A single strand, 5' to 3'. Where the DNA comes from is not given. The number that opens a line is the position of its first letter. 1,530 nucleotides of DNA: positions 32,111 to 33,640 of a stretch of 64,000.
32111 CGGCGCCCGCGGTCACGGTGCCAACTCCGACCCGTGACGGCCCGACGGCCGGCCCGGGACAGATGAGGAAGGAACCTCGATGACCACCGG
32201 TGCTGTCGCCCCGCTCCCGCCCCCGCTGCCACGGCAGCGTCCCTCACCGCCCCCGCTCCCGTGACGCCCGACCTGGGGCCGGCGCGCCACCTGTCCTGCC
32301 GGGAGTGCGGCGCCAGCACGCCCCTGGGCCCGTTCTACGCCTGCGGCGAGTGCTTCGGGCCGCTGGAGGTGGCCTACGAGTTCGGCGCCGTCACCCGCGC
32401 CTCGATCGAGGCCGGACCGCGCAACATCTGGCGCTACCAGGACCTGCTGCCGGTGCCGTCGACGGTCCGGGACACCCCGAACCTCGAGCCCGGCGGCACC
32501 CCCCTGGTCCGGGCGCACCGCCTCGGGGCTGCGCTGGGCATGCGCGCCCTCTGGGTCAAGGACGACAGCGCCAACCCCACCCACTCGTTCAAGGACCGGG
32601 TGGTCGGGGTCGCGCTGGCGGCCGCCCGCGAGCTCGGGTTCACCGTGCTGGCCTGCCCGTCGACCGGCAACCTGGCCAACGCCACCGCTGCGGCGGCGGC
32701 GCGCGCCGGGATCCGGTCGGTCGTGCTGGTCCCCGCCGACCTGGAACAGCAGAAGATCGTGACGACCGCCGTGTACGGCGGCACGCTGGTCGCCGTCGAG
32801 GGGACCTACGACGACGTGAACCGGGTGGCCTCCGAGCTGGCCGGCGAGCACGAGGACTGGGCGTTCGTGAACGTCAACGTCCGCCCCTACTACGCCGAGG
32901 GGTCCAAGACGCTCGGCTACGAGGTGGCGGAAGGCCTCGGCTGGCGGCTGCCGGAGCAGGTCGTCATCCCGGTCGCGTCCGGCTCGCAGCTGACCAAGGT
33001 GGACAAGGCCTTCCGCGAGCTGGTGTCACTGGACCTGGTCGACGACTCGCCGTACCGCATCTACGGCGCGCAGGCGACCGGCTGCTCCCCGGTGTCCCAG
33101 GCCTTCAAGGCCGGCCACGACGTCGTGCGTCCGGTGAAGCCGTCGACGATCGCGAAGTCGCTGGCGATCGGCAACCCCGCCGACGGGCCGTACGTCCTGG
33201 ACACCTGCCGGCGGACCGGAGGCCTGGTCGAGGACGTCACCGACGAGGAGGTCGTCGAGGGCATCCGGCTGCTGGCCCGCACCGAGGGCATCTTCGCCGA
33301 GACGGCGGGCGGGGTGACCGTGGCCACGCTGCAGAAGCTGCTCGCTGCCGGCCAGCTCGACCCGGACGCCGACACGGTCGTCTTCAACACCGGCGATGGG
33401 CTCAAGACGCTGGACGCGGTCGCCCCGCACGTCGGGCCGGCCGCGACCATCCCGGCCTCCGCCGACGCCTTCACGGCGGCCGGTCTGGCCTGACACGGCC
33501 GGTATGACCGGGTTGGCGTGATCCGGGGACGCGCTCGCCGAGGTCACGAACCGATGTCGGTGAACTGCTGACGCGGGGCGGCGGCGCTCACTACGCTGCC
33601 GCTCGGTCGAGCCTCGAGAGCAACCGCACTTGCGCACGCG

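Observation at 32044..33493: A SAM-I riboswitch and a proline-rich coupled upstream ORF control a zinc-ribbon ThrC-like PLP enzyme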

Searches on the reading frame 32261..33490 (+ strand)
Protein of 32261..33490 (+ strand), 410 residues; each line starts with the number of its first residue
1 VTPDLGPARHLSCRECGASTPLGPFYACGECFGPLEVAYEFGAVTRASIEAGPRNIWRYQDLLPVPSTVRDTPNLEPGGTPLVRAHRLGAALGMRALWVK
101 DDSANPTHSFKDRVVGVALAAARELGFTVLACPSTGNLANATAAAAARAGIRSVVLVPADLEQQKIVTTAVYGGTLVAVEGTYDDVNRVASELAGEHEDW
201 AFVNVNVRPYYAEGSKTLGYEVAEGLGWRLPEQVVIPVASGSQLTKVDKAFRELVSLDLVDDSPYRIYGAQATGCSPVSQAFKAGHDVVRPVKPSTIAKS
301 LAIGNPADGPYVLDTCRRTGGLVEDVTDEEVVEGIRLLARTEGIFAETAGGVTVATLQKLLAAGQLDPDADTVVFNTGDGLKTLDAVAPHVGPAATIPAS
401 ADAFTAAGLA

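Call 5: search_protein_families(library=ncbifam, proteins=[window:32261-33490:+], max_evalue=0.001)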
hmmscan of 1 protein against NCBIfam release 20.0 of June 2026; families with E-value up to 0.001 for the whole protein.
window:32261-33490:+ (410 aa): 42 families (the best 25 are shown)
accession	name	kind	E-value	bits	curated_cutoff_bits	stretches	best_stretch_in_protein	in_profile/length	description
NF006050.0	PRK08197.1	equivalog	4.5e-85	285.9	303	1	9-390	7-391/406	threonine synthase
TIGR00260.1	thrC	equivalog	2.4e-82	276.8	167.1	1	56-384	1-339/340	threonine synthase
NF004170.0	PRK05638.1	equivalog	2.8e-55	187.7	421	1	11-383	2-358/442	threonine synthase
NF005035.0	PRK06450.1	equivalog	7.4e-38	130.2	301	1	13-383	6-337/338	threonine synthase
NF004996.0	PRK06381.1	equivalog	9.8e-36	123.4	266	1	75-375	11-313/319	threonine synthase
NF006205.0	PRK08329.1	equivalog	8.1e-34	117.1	358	1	11-383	2-346/347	threonine synthase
TIGR01127.1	ilvA_1Cterm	equivalog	4.9e-20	71.8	378.75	1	80-358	1-266/380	threonine ammonia-lyase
NF006390.0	PRK08639.1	equivalog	5.8e-18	65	421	1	80-359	26-296/418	threonine ammonia-lyase IlvA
NF005680.0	PRK07476.1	equivalog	6.6e-17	61.4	413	1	80-360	24-293/326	hydroxyectoine utilization dehydratase EutB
TIGR03844.1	cysteate_syn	equivalog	1.2e-16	60.5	324.9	1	13-384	5-383/398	cysteate synthase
NF005600.0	PRK07334.1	equivalog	2.7e-15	55.9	496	1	80-357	29-291/408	threonine ammonia-lyase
NF005292.0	PRK06815.1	equivalog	6.2e-15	55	371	1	80-361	22-291/320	threonine/serine dehydratase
NF006455.0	PRK08813.1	equivalog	9.6e-15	54.7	489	1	80-357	40-293/374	threonine dehydratase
TIGR02079.1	THD1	equivalog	6.9e-14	51.4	440.55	1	80-360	17-289/410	threonine ammonia-lyase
NF006094.0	PRK08246.1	subfamily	7.3e-14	51.9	331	1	80-369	24-290/310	serine/threonine dehydratase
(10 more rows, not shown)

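Call 6: search_protein_families(library=pfam, proteins=[window:32261-33490:+], max_evalue=0.01)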
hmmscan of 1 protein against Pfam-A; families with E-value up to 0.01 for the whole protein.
window:32261-33490:+ (410 aa): 1 family
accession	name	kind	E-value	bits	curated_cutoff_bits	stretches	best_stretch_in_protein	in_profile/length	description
PF00291.31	PALP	-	4.3e-72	243.4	35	1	76-378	4-295/295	Pyridoxal-phosphate dependent enzyme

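Call 8: find_related_loci(query=window:32261-33490:+, collection=genome_contigs, flank=6000)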
Query window:32261-33490:+ (410 aa) in genome_contigs; peptide patterns used: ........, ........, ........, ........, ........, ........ (x = any residue, [..] = any of these).
600 stretches matched a pattern (row limit reached: there are more); 457 encode a relative of the query (tblastn E <= 1e-3); the best 80 are kept; 80 distinct loci.
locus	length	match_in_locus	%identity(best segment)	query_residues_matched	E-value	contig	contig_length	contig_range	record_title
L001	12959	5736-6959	94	3-410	0e+0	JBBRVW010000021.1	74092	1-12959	MAG: Actinomycetes bacterium isolate La3_metabat2.260 La3_metabat2.260_K_66971_L_74092_cov_30.5265, whole genome shotgun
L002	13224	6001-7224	94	3-410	0e+0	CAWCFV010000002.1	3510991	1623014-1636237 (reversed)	MAG: uncultured Actinomycetota bacterium isolate MFD01275.bin.1.13 genome assembly, contig: contig_4931, whole genome sh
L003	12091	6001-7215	92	3-407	0e+0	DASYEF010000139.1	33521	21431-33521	MAG TPA_asm: Actinomycetes bacterium isolate SMAG_U4978 k141_1409720, whole genome shotgun sequence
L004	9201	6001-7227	90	2-410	0e+0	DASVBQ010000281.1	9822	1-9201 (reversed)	MAG TPA_asm: Actinomycetes bacterium isolate SMAG_U1983 k141_1806868, whole genome shotgun sequence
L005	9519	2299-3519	91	3-409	0e+0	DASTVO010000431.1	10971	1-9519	MAG TPA_asm: Actinomycetes bacterium isolate SMAG_U2361 k141_337768, whole genome shotgun sequence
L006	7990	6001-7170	91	4-393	0e+0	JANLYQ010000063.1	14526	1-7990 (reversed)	MAG: Sporichthyaceae bacterium isolate OTE_14_metabat.278 OTE_14_k141_1466679, whole genome shotgun sequence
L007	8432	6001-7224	89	2-409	0e+0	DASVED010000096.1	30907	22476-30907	MAG TPA_asm: Actinomycetes bacterium isolate SMAG_U2051 k141_1620070, whole genome shotgun sequence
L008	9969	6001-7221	89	3-409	0e+0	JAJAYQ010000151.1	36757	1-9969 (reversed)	MAG: Spirochaetaceae bacterium isolate CAN_BIN15 c_000000074454, whole genome shotgun sequence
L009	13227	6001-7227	85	4-409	0e+0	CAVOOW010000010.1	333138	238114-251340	MAG: uncultured Actinomycetota bacterium isolate MFD00392.bin.1.14 genome assembly, contig: contig_4724, whole genome sh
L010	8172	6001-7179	86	4-393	0e+0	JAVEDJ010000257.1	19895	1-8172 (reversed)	MAG: Actinomycetota bacterium isolate BP_174 scaffold_1982265, whole genome shotgun sequence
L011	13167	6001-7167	90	21-409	0e+0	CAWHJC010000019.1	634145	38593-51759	MAG: uncultured Actinomycetota bacterium isolate MFD02840.bin.3.655 genome assembly, contig: contig_30999, whole genome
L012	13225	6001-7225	92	3-410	0e+0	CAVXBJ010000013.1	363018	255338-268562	MAG: uncultured Actinomycetota bacterium isolate MFD02581.bin.2.29 genome assembly, contig: contig_12613, whole genome s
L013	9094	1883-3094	82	3-406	0e+0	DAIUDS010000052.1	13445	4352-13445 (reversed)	MAG TPA_asm: Jiangellaceae bacterium isolate CTOTU21648 NODE_1570_length_13445_cov_4.957356, whole genome shotgun sequen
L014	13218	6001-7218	78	5-410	0e+0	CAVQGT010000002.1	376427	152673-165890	MAG: uncultured Actinomycetota bacterium isolate MFD09848.bin.3.153 genome assembly, contig: contig_17505, whole genome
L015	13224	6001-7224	81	3-410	0e+0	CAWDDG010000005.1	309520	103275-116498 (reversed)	MAG: uncultured Actinomycetota bacterium isolate MFD04850.bin.1.275 genome assembly, contig: contig_42858, whole genome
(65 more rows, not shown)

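Call 12: search_solved_structures(query=window:32261-33490:+, max_evalue=1e-20)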
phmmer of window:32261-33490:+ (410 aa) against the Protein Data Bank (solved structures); distinct sequences matched with E-value up to 1e-20: 5.
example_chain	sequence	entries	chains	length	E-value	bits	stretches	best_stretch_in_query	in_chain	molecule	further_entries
1uim_A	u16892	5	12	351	8.6e-50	173.3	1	53-407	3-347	Threonine Synthase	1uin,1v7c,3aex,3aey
6cgq_A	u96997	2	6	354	5.9e-49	170.5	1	56-403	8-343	Threonine synthase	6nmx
2zsj_A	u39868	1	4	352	1.4e-48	169.2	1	57-402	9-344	Threonine synthase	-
2d1f_A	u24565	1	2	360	3.5e-43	151.5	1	51-400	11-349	Threonine synthase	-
1e5x_A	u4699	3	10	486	2.2e-31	112.7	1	72-386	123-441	THREONINE SYNTHASE | THREONINE SYNTHASE 1, CHLOROPLASTIC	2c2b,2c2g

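Call 20: find_encoding_contigs(protein=window:32261-33490:+, flank=3000, max_places=6)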
Protein seq(410 aa) (410 aa): no gene with exactly this product is on record in the collection.

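Call 26: find_related_loci(query=window:32261-33490:+, collection=metagenome_contigs, flank=1500)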
Query window:32261-33490:+ (410 aa) in metagenome_contigs; peptide patterns used: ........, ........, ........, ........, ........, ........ (x = any residue, [..] = any of these).
600 stretches matched a pattern (row limit reached: there are more); 462 encode a relative of the query (tblastn E <= 1e-3); the best 80 are kept; 80 distinct loci.
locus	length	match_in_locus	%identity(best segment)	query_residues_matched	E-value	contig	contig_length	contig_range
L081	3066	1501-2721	89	3-409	0e+0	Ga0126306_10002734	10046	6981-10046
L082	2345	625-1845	87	3-409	0e+0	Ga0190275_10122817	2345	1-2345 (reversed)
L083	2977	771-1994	90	3-409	0e+0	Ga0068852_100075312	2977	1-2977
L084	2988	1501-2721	89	3-409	0e+0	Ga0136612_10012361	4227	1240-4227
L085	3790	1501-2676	89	2-393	0e+0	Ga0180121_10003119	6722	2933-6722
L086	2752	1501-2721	85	4-407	0e+0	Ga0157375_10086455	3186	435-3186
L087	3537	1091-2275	85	3-397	0e+0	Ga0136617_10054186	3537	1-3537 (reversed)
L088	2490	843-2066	82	2-409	0e+0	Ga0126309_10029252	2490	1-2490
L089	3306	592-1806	80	5-409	0e+0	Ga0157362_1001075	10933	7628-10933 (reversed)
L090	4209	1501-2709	81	4-406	0e+0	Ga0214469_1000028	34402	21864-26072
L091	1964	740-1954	79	5-409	0e+0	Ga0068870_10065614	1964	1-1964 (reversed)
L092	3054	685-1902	77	5-410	0e+0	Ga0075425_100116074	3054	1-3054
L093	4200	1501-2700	77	4-403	0e+0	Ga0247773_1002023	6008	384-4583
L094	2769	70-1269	77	4-403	0e+0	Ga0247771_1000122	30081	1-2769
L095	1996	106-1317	75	4-407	0e+0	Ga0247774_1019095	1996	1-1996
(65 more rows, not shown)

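Call 41: find_homologous_proteins(query=window:32261-33490:+, max_evalue=1e-50)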
Query window:32261-33490:+ (410 aa): 8000 proteins with E <= 1e-50 among 8000 candidates; the best 120 are listed.
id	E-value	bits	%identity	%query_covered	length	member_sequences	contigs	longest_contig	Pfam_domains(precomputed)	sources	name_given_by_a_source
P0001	4.6e-269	910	100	100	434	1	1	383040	PF00291.32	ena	-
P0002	5.8e-256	867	95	100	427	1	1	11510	PF00291.32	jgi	jgi:threonine synthase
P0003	1.3e-253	859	95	99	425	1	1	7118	PF00291.32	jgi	jgi:threonine synthase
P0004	1.6e-253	859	94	100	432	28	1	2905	PF00291.32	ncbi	-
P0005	9.6e-253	856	94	99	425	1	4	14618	PF00291.32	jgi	jgi:threonine synthase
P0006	1.0e-252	856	94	100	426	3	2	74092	PF00291.32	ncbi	ncbi:MAG: threonine synthase [Sporichthyaceae bacterium]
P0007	1.2e-252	856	93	100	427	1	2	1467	PF00291.32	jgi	jgi:threonine synthase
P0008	1.5e-247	839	93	97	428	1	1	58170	PF00291.32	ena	-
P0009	2.1e-247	839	93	99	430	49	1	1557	PF00291.32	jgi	jgi:threonine synthase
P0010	6.0e-247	837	93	99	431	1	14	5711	PF00291.32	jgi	jgi:threonine synthase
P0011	6.0e-247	837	93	99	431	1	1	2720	PF00291.32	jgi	jgi:threonine synthase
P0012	2.7e-246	835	93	99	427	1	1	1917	PF00291.32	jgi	jgi:threonine synthase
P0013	3.5e-246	835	93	99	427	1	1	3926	PF00291.32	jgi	jgi:threonine synthase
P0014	6.6e-246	834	93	99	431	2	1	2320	PF00291.32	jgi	jgi:threonine synthase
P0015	9.2e-246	833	93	99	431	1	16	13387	PF00291.32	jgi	jgi:threonine synthase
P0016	9.2e-246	833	93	99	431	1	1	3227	PF00291.32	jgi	jgi:threonine synthase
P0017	1.2e-244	830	92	99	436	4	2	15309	PF00291.32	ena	-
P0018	1.1e-243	827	93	98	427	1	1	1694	PF00291.32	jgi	jgi:threonine synthase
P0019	7.4e-242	821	92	99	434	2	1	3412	PF00291.32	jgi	jgi:threonine synthase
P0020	1.1e-241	820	91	100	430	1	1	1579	PF00291.32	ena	-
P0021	1.9e-241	819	91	100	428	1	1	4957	PF00291.32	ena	-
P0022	3.7e-241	818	91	99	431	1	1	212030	PF00291.32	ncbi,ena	-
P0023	4.5e-241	818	91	100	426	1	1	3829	PF00291.32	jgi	jgi:threonine synthase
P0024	5.0e-241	818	91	100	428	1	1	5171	PF00291.32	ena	-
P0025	5.5e-241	818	91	99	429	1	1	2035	PF00291.32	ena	-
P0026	2.2e-240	816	91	99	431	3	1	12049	PF00291.32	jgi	jgi:threonine synthase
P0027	3.2e-240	815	91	99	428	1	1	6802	PF00291.32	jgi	jgi:threonine synthase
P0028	3.8e-240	815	91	99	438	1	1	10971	PF00291.32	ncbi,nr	ncbi:MAG TPA: threonine synthase [Actinomycetes bacterium]|nr:threonine synthase [Actinomycetes bact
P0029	5.3e-240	815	91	99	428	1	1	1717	PF00291.32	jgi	jgi:threonine synthase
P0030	5.4e-240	815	91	99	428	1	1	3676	PF00291.32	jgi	jgi:threonine synthase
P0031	6.2e-240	814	91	99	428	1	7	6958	PF00291.32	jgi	jgi:threonine synthase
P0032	7.0e-240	814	91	99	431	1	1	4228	PF00291.32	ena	-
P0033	7.2e-240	814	91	99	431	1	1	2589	PF00291.32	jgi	jgi:threonine synthase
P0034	7.8e-240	814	92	95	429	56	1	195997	PF00291.32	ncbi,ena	-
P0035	2.5e-239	812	91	95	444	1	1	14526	PF00291.32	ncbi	-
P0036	2.5e-239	812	91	99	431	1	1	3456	PF00291.32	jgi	jgi:threonine synthase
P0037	3.1e-239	812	90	96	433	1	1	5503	PF00291.32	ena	-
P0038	3.4e-239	812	90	100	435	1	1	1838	PF00291.32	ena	-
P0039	4.3e-239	812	91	99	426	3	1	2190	PF00291.32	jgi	jgi:threonine synthase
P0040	6.2e-239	811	91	99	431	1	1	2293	PF00291.32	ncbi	-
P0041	7.3e-239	811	90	99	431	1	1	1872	PF00291.32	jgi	-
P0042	8.7e-239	811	90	99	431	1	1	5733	PF00291.32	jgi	-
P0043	1.1e-238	810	90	100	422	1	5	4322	PF00291.32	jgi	jgi:threonine synthase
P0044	1.8e-238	809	90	99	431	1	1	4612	PF00291.32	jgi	-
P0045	5.7e-238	808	90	99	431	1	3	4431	PF00291.32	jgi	-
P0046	7.1e-238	808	89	99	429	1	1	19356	PF00291.32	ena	-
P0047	8.0e-238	807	89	99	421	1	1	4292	PF00291.32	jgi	jgi:threonine synthase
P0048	1.5e-237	806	89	99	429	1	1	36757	PF00291.32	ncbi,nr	ncbi:MAG: threonine synthase [Spirochaetaceae bacterium]|nr:threonine synthase [Spirochaetaceae bact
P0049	1.6e-237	806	90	99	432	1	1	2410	PF00291.32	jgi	jgi:threonine synthase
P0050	1.6e-237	806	90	99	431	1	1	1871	PF00291.32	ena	-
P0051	1.6e-237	806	90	99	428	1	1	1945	PF00291.32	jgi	jgi:threonine synthase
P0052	1.8e-237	806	89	100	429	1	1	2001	PF00291.32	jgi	-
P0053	1.9e-237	806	89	100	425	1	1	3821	PF00291.32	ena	-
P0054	1.9e-237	806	90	100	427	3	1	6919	PF00291.32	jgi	jgi:threonine synthase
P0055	2.0e-237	806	90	100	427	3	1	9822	PF00291.32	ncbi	ncbi:MAG TPA: threonine synthase [Actinomycetes bacterium]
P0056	2.2e-237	806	89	100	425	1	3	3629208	PF00291.32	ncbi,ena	-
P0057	3.4e-237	805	89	100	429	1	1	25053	PF00291.32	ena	-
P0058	3.6e-237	805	89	100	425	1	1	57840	PF00291.32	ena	-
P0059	3.7e-237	805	90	99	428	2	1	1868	PF00291.32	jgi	jgi:threonine synthase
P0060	6.1e-237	804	90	99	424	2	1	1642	PF00291.32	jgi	jgi:threonine synthase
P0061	6.7e-237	804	89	99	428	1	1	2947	PF00291.32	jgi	jgi:threonine synthase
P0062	8.0e-237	804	89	99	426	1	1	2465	PF00291.32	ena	-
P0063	1.5e-236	803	89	99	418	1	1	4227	PF00291.32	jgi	-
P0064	1.7e-236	803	89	99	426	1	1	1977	PF00291.32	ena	-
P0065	2.0e-236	803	89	99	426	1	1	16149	PF00291.32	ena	-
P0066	3.5e-236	802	89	95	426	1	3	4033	PF00291.32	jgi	jgi:threonine synthase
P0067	3.9e-236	802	89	100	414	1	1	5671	PF00291.32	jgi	-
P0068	5.0e-236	801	90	99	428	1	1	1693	PF00291.32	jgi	jgi:threonine synthase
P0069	5.1e-236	801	89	100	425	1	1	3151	PF00291.32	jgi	jgi:threonine synthase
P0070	1.6e-235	800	89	100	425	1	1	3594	PF00291.32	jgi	jgi:threonine synthase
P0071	1.6e-235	800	89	99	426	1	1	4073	PF00291.32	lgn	-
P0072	2.4e-235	799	89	95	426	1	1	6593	PF00291.32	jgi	jgi:threonine synthase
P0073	3.7e-235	799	89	100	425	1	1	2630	PF00291.32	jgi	jgi:threonine synthase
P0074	5.9e-235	798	89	96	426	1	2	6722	PF00291.32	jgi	-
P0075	5.9e-235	798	89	96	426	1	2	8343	PF00291.32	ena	-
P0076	8.1e-235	797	90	99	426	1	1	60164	PF00291.32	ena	-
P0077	9.7e-235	797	89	99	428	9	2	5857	PF00291.32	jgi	jgi:threonine synthase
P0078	9.6e-234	794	87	99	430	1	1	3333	PF00291.32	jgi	jgi:threonine synthase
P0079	1.3e-233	793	89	96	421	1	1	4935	PF00291.32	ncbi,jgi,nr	ncbi:MAG: threonine synthase [Actinomycetota bacterium]|jgi:threonine synthase|nr:threonine synthase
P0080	3.4e-233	792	89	100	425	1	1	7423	PF00291.32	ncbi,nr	ncbi:MAG: threonine synthase [Sporichthyaceae bacterium]|nr:threonine synthase [Sporichthyaceae bact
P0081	6.2e-233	791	88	96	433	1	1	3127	PF00291.32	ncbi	-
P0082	7.4e-233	791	88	100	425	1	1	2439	PF00291.32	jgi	jgi:threonine synthase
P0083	7.8e-233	791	88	100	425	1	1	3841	PF00291.32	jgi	jgi:threonine synthase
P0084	1.0e-232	791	87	100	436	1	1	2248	PF00291.32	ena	-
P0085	1.1e-232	790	88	99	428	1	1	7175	PF00291.32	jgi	-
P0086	1.6e-232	790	88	96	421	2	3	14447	PF00291.32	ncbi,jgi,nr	ncbi:MAG: threonine synthase [Actinomycetota bacterium]|jgi:threonine synthase|nr:threonine synthase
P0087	2.4e-232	789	88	99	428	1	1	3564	PF00291.32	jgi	-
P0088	2.7e-232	789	87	100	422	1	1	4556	PF00291.32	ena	-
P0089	3.9e-232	789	87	99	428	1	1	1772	PF00291.32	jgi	jgi:threonine synthase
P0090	5.6e-232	788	87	99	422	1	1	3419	PF00291.32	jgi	jgi:threonine synthase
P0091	6.6e-232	788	87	99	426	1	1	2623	PF00291.32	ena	-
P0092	8.1e-232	788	88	99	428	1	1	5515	PF00291.32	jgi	-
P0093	1.1e-231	787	87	100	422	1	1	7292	PF00291.32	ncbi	ncbi:MAG: threonine synthase [Actinomycetes bacterium]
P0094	1.7e-231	787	88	99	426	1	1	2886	PF00291.32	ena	-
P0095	1.8e-231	786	87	100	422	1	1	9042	PF00291.32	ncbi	ncbi:MAG: threonine synthase [Actinomycetes bacterium]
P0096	3.2e-231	786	88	99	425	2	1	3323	PF00291.32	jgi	jgi:threonine synthase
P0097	7.9e-231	784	87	100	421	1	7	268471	PF00291.32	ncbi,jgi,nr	ncbi:MAG: threonine synthase [Actinomycetota bacterium]|jgi:threonine synthase|nr:threonine synthase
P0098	1.2e-230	784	88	99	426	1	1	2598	PF00291.32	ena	-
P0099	1.8e-230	783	86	99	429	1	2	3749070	PF00291.32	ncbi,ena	-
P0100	9.2e-229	778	88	100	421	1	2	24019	PF00291.32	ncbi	ncbi:MAG: threonine synthase [Actinomycetes bacterium]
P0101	2.1e-228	776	86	95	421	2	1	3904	PF00291.32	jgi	jgi:threonine synthase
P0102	2.6e-228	776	87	100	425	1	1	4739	PF00291.32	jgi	jgi:threonine synthase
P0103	2.8e-228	776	86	99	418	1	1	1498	PF00291.32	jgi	jgi:threonine synthase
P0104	3.9e-228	775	87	100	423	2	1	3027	PF00291.32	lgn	-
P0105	4.2e-228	775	87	100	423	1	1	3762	PF00291.32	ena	-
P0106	7.0e-228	775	87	100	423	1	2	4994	PF00291.32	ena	-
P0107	8.4e-228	774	86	99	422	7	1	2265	PF00291.32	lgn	-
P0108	2.0e-227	773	86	99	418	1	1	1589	PF00291.32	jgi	jgi:threonine synthase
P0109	1.3e-226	770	85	99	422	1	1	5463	PF00291.32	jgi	jgi:threonine synthase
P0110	1.0e-225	767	86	98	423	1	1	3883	PF00291.32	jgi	jgi:threonine synthase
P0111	1.2e-225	767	86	100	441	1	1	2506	PF00291.32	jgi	jgi:threonine synthase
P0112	2.8e-225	766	85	99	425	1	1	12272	PF00291.32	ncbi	ncbi:MAG: threonine synthase [Actinomycetes bacterium]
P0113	5.4e-225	765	85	100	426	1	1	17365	PF00291.32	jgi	jgi:threonine synthase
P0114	5.9e-225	765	85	99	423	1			PF00291.32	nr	nr:threonine synthase [Vallicoccus soli]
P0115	6.3e-225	765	85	99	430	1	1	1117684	PF00291.32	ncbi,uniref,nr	ncbi:threonine synthase [Vallicoccus soli]|uniref:Threonine synthase n=1 Tax=Vallicoccus soli TaxID=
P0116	2.2e-224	763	85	99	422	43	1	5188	PF00291.32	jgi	jgi:threonine synthase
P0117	3.2e-224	763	86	95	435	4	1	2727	PF00291.32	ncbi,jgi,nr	ncbi:MAG: threonine synthase [Actinomycetota bacterium]|jgi:threonine synthase|nr:threonine synthase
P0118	9.0e-223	758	85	95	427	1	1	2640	PF00291.32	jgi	-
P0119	2.0e-222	757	86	94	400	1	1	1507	PF00291.32,PF05810.20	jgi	jgi:threonine synthase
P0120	7.1e-222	755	85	95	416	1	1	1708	PF00291.32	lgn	-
